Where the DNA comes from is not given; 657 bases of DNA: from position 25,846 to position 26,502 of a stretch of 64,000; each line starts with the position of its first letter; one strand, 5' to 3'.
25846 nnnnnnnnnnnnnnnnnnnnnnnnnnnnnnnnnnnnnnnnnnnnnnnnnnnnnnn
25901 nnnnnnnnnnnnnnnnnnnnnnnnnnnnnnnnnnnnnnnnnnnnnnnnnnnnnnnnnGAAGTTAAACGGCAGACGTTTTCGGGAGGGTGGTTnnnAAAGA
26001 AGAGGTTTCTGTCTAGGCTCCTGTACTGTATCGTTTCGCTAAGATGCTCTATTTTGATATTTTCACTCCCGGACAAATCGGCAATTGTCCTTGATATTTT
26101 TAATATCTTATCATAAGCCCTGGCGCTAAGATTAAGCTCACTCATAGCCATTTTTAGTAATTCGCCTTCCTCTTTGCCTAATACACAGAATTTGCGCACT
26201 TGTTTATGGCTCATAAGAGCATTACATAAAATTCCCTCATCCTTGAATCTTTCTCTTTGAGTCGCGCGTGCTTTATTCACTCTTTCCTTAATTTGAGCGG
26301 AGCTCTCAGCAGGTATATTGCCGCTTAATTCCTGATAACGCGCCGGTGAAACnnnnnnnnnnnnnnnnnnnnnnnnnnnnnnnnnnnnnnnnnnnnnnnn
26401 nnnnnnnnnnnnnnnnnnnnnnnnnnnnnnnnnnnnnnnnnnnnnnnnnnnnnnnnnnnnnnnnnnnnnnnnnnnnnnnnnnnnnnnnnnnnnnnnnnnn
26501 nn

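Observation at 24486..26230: Radical SAM/SPASM gene flanked by a live yifB 3' end and a decayed duplicate of the same 3' end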

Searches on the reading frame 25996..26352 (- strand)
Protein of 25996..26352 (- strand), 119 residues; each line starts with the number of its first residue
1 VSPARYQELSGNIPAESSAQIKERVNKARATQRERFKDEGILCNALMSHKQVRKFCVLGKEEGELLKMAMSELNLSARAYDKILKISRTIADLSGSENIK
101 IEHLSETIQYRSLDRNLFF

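Call 24: find_homologous_proteins(query=window:25996-26352:-, max_evalue=1e-20)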
Query window:25996-26352:- (119 aa): 1724 proteins with E <= 1e-20 among 2208 candidates; the best 120 are listed.
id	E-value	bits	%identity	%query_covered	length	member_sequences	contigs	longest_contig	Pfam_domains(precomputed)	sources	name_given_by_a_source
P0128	1.0e-59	217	86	99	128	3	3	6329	PF13335.13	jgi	jgi:magnesium chelatase family protein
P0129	1.4e-59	217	87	100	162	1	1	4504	PF13335.13,PF01078.28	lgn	-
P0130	7.2e-58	211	86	99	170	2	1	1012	PF13335.13,PF01078.28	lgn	-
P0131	3.0e-57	209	85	100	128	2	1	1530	PF13335.13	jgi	jgi:magnesium chelatase family protein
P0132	3.9e-57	209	85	99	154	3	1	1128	PF13335.13,PF01078.28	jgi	jgi:magnesium chelatase family protein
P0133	1.3e-56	207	84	99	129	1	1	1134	PF13335.13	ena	-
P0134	1.9e-56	207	84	99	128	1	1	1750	PF13335.13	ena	-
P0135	2.0e-56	206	82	100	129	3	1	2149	PF13335.13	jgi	jgi:magnesium chelatase family protein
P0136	2.4e-56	206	83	100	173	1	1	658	PF13335.13,PF01078.28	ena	-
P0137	3.9e-56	206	85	99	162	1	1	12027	PF13335.13,PF01078.28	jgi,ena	-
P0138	4.7e-56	205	83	99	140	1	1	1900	PF13335.13,PF01078.28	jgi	jgi:magnesium chelatase family protein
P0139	7.3e-56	205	84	99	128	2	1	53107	PF13335.13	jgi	jgi:magnesium chelatase family protein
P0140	7.8e-56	205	84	99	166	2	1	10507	PF13335.13,PF01078.28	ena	-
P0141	7.8e-56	205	84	99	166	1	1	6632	PF13335.13,PF01078.28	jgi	-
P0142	8.1e-56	205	83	100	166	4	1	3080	PF13335.13,PF01078.28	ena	-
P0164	6.0e-54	199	81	100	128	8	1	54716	PF13335.13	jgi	-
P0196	1.2e-51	191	78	99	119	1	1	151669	PF13335.13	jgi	jgi:magnesium chelatase family protein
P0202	5.0e-51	189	77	100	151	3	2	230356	PF13335.13,PF01078.28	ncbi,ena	-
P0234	1.4e-48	181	76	99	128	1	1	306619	PF13335.13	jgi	-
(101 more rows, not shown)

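Call 26: find_encoding_contigs(protein=P0139, flank=10000, max_places=2)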
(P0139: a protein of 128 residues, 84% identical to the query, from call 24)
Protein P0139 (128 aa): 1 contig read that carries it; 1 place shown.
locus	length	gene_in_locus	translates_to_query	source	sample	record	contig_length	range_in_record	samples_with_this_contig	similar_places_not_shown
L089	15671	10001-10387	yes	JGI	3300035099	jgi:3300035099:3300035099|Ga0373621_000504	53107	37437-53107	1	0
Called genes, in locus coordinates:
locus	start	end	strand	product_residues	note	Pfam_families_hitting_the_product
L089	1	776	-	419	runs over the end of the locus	PF02321:OEP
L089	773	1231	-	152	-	PF22381:Staph_reg_Sar_Rot (weak), PF01047:MarR, PF12802:MarR_2 (weak)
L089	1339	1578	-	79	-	-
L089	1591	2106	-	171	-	PF03551:PadR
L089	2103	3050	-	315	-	PF03255:ACCA, PF01039:Carboxyl_trans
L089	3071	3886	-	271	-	PF01476:LysM, PF03734:YkuD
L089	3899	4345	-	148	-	PF02681:DUF212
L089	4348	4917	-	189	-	-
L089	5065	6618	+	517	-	PF13541:ChlI, PF00493:MCM (faint), PF01078:Mg_chelatase, PF07728:AAA_5, PF13335:Mg_chelatase_C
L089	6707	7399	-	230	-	PF13431:TPR_17 (weak), PF00515:TPR_1, PF07719:TPR_2, PF13424:TPR_12 (weak), PF13414:TPR_11, PF13432:TPR_16, PF13424:TPR_12 (weak), PF00515:TPR_1, +9 more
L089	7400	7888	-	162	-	-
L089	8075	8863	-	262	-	-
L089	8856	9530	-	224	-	PF09952:AbiEi_2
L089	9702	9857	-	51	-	-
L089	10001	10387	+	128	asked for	PF13335:Mg_chelatase_C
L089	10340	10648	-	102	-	PF01381:HTH_3 (weak), PF13384:HTH_23 (weak)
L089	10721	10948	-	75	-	-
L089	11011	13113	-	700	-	PF03030:H_PPase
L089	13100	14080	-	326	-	-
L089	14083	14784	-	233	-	PF13191:AAA_16 (faint), PF13401:AAA_22 (weak)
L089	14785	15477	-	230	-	PF19538:DUF6062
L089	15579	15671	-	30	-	?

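Call 27: find_encoding_contigs(protein=P0164, flank=10000, max_places=2)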
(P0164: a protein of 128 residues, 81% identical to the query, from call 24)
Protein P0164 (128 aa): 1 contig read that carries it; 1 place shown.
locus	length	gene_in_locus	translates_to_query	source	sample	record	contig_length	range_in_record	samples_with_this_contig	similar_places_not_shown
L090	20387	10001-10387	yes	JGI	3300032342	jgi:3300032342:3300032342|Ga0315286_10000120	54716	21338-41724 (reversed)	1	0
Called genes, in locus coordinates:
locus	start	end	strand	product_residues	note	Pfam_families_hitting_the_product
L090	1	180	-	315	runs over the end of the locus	PF03255:ACCA, PF01039:Carboxyl_trans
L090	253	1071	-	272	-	PF01476:LysM, PF03734:YkuD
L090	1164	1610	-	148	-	PF02681:DUF212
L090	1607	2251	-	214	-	PF27605:ODF2_C (weak)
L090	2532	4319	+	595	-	PF13541:ChlI, PF01078:Mg_chelatase, PF00158:Sigma54_activat (faint), PF00493:MCM (faint), PF07728:AAA_5, PF13335:Mg_chelatase_C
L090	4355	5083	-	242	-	-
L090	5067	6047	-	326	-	PF18144:SMODS, PF21654:DncV-like_NTFase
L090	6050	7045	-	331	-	PF01734:Patatin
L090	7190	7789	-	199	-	PF05869:Dam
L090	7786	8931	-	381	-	-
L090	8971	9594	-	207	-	PF01726:LexA_DNA_bind (weak), PF00717:Peptidase_S24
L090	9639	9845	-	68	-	PF01381:HTH_3 (weak)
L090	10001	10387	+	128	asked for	PF13335:Mg_chelatase_C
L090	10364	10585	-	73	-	PF01381:HTH_3, PF00376:MerR (weak)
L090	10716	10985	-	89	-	PF13858:DUF4199 (weak), PF26472:DUF8147 (weak)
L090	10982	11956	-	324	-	PF14470:bPH_3 (faint)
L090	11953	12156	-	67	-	-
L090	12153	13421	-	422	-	PF03952:Enolase_N, PF00113:Enolase_C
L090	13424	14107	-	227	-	PF19538:DUF6062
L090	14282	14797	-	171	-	PF02417:Chromate_transp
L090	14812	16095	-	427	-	PF04191:PEMT (weak), PF04140:ICMT (weak)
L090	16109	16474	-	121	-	PF02579:Nitro_FeMo-Co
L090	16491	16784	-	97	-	PF02001:DUF134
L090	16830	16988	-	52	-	-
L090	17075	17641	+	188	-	PF01078:Mg_chelatase, PF13335:Mg_chelatase_C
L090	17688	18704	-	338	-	PF01841:Transglut_core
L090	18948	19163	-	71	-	-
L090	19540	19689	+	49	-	-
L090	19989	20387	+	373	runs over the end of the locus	PF00072:Response_reg, PF00563:EAL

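Call 30: find_related_loci(query=P0137, collection=metagenome_contigs, flank=10000)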
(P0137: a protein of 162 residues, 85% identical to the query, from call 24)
Query P0137 (162 aa) in metagenome_contigs; peptide patterns used: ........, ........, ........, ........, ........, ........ (x = any residue, [..] = any of these).
600 stretches matched a pattern (row limit reached: there are more); 600 encode a relative of the query (tblastn E <= 1e-3); the best 80 are kept; 80 distinct loci.
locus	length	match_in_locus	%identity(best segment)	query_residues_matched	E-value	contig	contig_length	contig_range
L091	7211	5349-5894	79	1-162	2e-94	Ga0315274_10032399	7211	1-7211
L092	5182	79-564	85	1-162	2e-91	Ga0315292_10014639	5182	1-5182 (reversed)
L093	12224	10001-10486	85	1-162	2e-90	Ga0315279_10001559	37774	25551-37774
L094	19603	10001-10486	79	1-162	3e-84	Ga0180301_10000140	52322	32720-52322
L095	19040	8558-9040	77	1-161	2e-82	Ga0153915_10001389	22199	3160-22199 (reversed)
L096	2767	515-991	77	4-162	6e-83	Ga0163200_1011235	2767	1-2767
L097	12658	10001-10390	84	4-133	5e-73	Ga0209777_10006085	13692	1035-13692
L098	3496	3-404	82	29-162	2e-71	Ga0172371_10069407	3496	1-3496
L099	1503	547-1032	65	1-162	9e-71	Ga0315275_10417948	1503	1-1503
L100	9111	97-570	64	1-158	9e-65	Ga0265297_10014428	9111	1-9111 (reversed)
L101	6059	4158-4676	62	1-162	3e-64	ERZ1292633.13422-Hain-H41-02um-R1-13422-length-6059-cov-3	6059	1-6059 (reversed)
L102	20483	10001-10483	60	1-161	9e-64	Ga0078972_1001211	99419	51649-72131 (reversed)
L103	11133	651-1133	60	1-161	5e-63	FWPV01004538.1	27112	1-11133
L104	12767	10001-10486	62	1-161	7e-63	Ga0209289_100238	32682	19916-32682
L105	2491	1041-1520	60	1-160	2e-63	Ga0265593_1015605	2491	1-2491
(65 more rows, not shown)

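Call 31: find_related_loci(query=P0137, collection=viral_contigs, flank=10000)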
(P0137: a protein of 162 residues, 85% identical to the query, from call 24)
Query P0137 (162 aa) in viral_contigs; peptide patterns used: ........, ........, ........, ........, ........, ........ (x = any residue, [..] = any of these).
12 stretches matched a pattern; 6 encode a relative of the query (tblastn E <= 1e-3); 6 distinct loci.
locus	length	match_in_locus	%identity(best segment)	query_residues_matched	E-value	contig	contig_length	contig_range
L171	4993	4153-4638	56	1-161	6e-54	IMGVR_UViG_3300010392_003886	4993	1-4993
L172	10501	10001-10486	53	1-161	1e-52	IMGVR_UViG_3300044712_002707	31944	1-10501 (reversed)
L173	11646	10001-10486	54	1-161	3e-52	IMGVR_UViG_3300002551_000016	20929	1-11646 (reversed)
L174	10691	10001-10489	53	1-162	8e-52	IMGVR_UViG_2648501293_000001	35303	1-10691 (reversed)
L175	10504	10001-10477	52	1-158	2e-50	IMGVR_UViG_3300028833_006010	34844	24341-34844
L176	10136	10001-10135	64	1-45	1e-17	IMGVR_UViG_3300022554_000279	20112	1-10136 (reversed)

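Call 41: search_protein_families(library=pfam, proteins=[L097:10370-11998:-, L097:12015-12488:-, L094:14302-15009:-, L090:7786-8931:-, L090:4355-5083:-, L089:8075-8863:-, L089:7400-7888:-, L096:243-530:-, L093:10466-10768:-, L091:5945-6448:+], max_evalue=0.01)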
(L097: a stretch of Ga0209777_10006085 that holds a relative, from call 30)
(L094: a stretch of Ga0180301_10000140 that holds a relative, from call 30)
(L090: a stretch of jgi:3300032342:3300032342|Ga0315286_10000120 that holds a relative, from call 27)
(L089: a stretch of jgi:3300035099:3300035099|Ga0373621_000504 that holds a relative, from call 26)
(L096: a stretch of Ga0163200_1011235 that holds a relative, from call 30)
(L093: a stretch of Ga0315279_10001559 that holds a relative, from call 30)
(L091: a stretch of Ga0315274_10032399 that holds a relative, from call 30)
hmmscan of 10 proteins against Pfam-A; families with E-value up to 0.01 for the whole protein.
L097:10370-11998:- (542 aa): 4 families
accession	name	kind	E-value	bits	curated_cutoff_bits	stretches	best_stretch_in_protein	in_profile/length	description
PF00239.26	Resolvase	-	1.3e-19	71.2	23.3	1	14-162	1-144/145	Resolvase, N terminal domain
PF07508.19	Recombinase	-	2e-16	60.5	21.1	1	189-294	5-101/102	Recombinase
PF13408.12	Zn_ribbon_recom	-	2.5e-06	28.2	25.3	1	305-358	1-57/58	Recombinase zinc beta ribbon domain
PF05377.16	FlaC_arch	-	0.0069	17.2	27.8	0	371-410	5-44/55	Flagella accessory protein C (FlaC)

L097:12015-12488:- (157 aa): 1 family
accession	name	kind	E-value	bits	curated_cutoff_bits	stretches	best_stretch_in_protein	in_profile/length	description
PF00239.26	Resolvase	-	2.2e-15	57.4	23.3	1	14-146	2-129/145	Resolvase, N terminal domain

L094:14302-15009:- (235 aa): 2 families
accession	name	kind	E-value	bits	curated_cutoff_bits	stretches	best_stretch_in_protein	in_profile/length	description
PF00359.27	PTS_EIIA_2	-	1.6e-31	109.6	27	1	81-221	3-141/144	Phosphoenolpyruvate-dependent sugar phosphotransferase system, EIIA 2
PF12728.13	HTH_17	-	2.5e-13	50.5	27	1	7-53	2-48/51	Helix-turn-helix domain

L090:7786-8931:- (381 aa): 0 families

L090:4355-5083:- (242 aa): 0 families

L089:8075-8863:- (262 aa): 1 family
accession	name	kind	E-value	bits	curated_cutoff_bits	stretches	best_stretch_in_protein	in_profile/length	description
PF12281.14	NTP_transf_8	-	0.00011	22.7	26.3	1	23-186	18-196/218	Nucleotidyltransferase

L089:7400-7888:- (162 aa): 1 family
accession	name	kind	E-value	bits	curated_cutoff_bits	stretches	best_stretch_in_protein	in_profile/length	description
PF23636.1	DUF7144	-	0.00015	22.3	27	1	62-104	47-89/115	Domain of unknown function (DUF7144)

L096:243-530:- (95 aa): 1 family
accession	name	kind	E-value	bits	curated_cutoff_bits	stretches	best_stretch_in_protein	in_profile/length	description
PF20038.5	HTH_59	-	0.0043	17.4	27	1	50-81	4-37/66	Helix-turn-helix domain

L093:10466-10768:- (100 aa): 12 families
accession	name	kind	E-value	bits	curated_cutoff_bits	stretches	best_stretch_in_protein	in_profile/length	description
PF01381.28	HTH_3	-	5.8e-06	26.7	23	1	45-74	1-30/55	Helix-turn-helix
PF13384.12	HTH_23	-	9e-05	22.6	24.6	1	51-73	16-37/50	Homeodomain-like domain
PF13560.12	HTH_31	-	0.00012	22.8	27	1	41-78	2-39/64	Helix-turn-helix domain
PF08281.18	Sigma70_r4_2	-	0.00043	20.3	25.7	1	52-73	25-46/54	Sigma-70, region 4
PF12844.13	HTH_19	-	0.00091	19.5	30.2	1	42-92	1-51/64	Helix-turn-helix domain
PF13022.12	HTH_Tnp_1_2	-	0.0012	19.4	27.9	1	51-79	23-51/122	Helix-turn-helix of insertion element transposase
PF06056.18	Terminase_5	-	0.0012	19.1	20.3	1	53-85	13-45/58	Putative ATPase subunit of terminase (gpP-like)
PF08279.18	HTH_11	-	0.0039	17.5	25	1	54-72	16-34/55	HTH domain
PF01527.26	HTH_Tnp_1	-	0.0043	17.7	24.1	1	50-97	20-66/75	Transposase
PF13551.12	HTH_29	-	0.0051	17.3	28.1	1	51-73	9-32/64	Winged helix-turn helix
PF13542.12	HTH_Tnp_ISL3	-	0.0057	16.5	27.4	1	55-73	28-46/51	Helix-turn-helix domain of transposase family ISL3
PF13413.12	HTH_25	-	0.0083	16.4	24.6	0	44-70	1-27/62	Helix-turn-helix domain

L091:5945-6448:+ (167 aa): 1 family
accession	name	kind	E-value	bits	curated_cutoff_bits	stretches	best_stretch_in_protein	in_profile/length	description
PF01797.21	Y1_Tnp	-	4.9e-11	43.2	23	1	16-110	5-104/121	Transposase IS200 like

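Call 59: search_protein_families(library=padloc, proteins=[L090:5067-6047:-, L090:6050-7045:-, L090:4355-5083:-, L090:7786-8931:-, L089:8856-9530:-, L089:8075-8863:-, L089:6707-7399:-, L089:7400-7888:-, L090:7190-7789:-], max_evalue=0.001)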
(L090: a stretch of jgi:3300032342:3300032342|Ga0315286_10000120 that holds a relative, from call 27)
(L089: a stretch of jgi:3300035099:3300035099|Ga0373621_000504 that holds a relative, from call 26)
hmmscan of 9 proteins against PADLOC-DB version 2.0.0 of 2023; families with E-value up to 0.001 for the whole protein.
L090:5067-6047:- (326 aa): 34 families (the best 25 are shown)
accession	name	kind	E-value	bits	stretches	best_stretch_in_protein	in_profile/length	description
PDLC00774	Cyclase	-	1.6e-114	380.4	1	1-302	1-299/316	oligonucleotide-cyclase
PDLC00783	Cyclase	-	5.8e-57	191.2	1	1-304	1-325/349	oligonucleotide-cyclase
PDLC00795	Cyclase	-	8.4e-57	190.8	1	1-301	1-329/340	oligonucleotide-cyclase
PDLC00824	Cyclase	-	6.5e-51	171.6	1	11-308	18-331/466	oligonucleotide-cyclase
PDLC00778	Cyclase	-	2.4e-49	166.4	1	1-300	1-314/455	oligonucleotide-cyclase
PDLC00768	Cyclase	-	9.7e-48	160.8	2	136-311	194-366/380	oligonucleotide-cyclase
PDLC00781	Cyclase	-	1.5e-43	147.3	2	141-307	196-363/380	oligonucleotide-cyclase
PDLC00775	Cyclase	-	6.9e-43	145.2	2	145-309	208-374/389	oligonucleotide-cyclase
PDLC00799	Cyclase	-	8.9e-34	114.8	1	1-291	1-318/449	oligonucleotide-cyclase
PDLC00782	Cyclase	-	2.3e-33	113.9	2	143-306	226-395/417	oligonucleotide-cyclase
PDLC00806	Cyclase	-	2e-32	110.4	2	137-314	205-386/396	oligonucleotide-cyclase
PDLC00798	Cyclase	-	1.5e-28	98.2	1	6-296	5-303/344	oligonucleotide-cyclase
PDLC00823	Cyclase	-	2.2e-27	94.5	1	7-289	8-282/285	oligonucleotide-cyclase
PDLC00796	Cyclase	-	4.3e-25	86.9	1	4-300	3-296/432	oligonucleotide-cyclase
PDLC00787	Cyclase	-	6.9e-22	76.2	1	5-303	4-316/333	oligonucleotide-cyclase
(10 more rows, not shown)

L090:6050-7045:- (331 aa): 4 families
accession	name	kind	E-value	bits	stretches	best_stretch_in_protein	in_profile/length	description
PDLC00758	Effector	-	1.7e-89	298.4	1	2-322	3-323/331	Phospholipase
PDLC00757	Effector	-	3.7e-88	294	1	2-324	7-319/331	Phospholipase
PDLC00756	Effector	-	2.7e-34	116.7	1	53-301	1-232/280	Phospholipase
PDLC00755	Effector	-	1.5e-33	114.2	1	2-309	8-302/311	Phospholipase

L090:4355-5083:- (242 aa): 7 families
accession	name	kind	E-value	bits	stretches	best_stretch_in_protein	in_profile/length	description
PDLC00872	E2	-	4.6e-32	109.2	1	11-234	11-199/216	E2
PDLC00865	E2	-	4e-30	102.9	1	55-231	40-199/219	E2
PDLC00871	E2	-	1.9e-29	101.1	1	5-235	8-202/241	E2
PDLC00833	E1-E2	-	1.5e-24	84.8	1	53-233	39-202/222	E1-E2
PDLC00861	E2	-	1.9e-18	64.8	1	47-228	38-201/232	E2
PDLC00870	E2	-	1.4e-15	56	1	56-225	44-193/223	E2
PDLC00859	E2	-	1.3e-10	39.3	1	56-222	42-192/221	E2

L090:7786-8931:- (381 aa): 0 families

L089:8856-9530:- (224 aa): 0 families

L089:8075-8863:- (262 aa): 0 families

L089:6707-7399:- (230 aa): 0 families

L089:7400-7888:- (162 aa): 0 families

L090:7190-7789:- (199 aa): 1 family
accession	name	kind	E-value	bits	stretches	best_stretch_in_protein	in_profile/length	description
PDLC03726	oMTase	-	2.6e-11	41.8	1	12-141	12-128/140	orphan methyltransferase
